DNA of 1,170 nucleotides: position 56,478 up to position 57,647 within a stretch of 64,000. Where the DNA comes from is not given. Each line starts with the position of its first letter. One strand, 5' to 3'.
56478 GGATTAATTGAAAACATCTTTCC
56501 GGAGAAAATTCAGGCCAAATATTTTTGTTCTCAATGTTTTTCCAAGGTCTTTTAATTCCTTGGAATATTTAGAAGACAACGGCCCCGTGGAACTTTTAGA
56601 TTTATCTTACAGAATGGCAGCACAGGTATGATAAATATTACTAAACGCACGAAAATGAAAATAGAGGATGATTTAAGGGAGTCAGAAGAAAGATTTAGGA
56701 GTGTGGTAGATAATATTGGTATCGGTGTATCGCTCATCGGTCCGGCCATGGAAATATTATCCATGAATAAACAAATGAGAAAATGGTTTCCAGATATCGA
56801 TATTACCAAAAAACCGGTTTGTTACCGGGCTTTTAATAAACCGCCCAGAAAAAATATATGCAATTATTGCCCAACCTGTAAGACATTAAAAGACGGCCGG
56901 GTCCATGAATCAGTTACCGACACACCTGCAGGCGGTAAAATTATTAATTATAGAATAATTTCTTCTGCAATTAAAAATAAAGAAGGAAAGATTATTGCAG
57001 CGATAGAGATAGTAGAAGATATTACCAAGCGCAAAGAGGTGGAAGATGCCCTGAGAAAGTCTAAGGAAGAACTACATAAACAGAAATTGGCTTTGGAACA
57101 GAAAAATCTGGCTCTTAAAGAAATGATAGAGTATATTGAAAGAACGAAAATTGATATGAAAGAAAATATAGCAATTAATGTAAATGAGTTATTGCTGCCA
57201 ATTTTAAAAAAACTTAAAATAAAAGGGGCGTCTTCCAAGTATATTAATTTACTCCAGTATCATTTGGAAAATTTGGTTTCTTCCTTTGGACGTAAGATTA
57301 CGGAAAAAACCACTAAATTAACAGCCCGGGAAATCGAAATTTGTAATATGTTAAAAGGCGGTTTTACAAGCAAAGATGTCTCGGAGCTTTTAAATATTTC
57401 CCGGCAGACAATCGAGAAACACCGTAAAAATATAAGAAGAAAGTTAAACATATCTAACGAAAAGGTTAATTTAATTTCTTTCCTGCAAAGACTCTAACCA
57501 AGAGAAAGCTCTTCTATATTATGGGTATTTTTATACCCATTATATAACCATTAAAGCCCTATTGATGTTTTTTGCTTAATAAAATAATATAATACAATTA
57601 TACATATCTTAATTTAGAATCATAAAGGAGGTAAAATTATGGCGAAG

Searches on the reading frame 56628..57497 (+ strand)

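Call 6: search_protein_families(library=pfam, proteins=[window:56628-57497:+], max_evalue=0.001)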
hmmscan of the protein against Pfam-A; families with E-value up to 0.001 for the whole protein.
window:56628-57497:+ (289 aa): 2 families
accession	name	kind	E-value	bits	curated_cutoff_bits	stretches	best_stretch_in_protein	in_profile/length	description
PF00196.25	GerE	-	7.3e-13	48.4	23.5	1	230-278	2-50/57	Bacterial regulatory proteins, luxR family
PF13426.13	PAS_9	-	0.00015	22.4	27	1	40-134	10-103/103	PAS domain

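Call 78: search_protein_families(library=ncbifam, proteins=[window:56628-57497:+], max_evalue=0.001)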
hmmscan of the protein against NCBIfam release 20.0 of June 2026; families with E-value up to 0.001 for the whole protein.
window:56628-57497:+ (289 aa): 25 families
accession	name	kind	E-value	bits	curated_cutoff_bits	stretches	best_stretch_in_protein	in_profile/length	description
NF052445.1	RespRegMctR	equivalog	2.9e-11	43.2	300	1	223-277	137-191/205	two-component system response regulator MctR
NF011896.0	PRK15369.1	equivalog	4e-09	36.4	242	1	217-289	136-207/211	two component system response regulator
TIGR00229.1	sensory_box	domain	3.3e-08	33.7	22.9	1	17-142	1-126/126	PAS domain S-box protein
NF007708.0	PRK10403.1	equivalog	1.4e-07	31.2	343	1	229-287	152-210/215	nitrate/nitrite response regulator protein NarP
TIGR03020.2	EpsA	equivalog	3.8e-07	30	170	1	215-277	172-237/247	XrtB/PEP-CTERM-associated transcriptional regulator EpsA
NF047785.1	respo_reg_MadR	equivalog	7.3e-07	28.7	300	1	225-277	143-195/209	MadR family response regulator transcription factor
NF052366.1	photon_PedR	equivalog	8.6e-07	29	120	1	230-284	2-55/74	photosynthetic electron transport-dependent transcriptional regulator PedR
NF046044.1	PnpS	equivalog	1.5e-06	27.5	400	1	2-140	36-168/390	two-component system histidine kinase PnpS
NF040749.1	tetrathio_RR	equivalog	2.6e-06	27.3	290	1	222-288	125-190/191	tetrathionate respiration response regulator TtrR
TIGR03541.1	reg_near_HchA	equivalog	2.6e-06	27.1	215.6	1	220-276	161-217/232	PA1136 family autoinducer-binding transcriptional regulator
NF007561.1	PRK10188.1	equivalog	4.7e-06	26.1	350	1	222-278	171-227/240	quorum-sensing transcriptional regulator SdiA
NF007505.1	PRK10100.1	equivalog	7e-06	25.8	250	1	221-278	135-192/204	biofilm master transcriptional regulator CsgD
NF008468.0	PRK11360.1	equivalog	1e-05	24.1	646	1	14-145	261-390/616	two-component system sensor histidine kinase AtoS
NF038181.1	reg_ATPase_IniR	equivalog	2.3e-05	22.9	750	1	188-286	725-821/827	isoniazid response ATPase/transcriptional regulator IniR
NF007403.0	PRK09935.1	equivalog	4.5e-05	23.1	271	1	222-285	141-203/210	fimbria biosynthesis transcriptional regulator FimZ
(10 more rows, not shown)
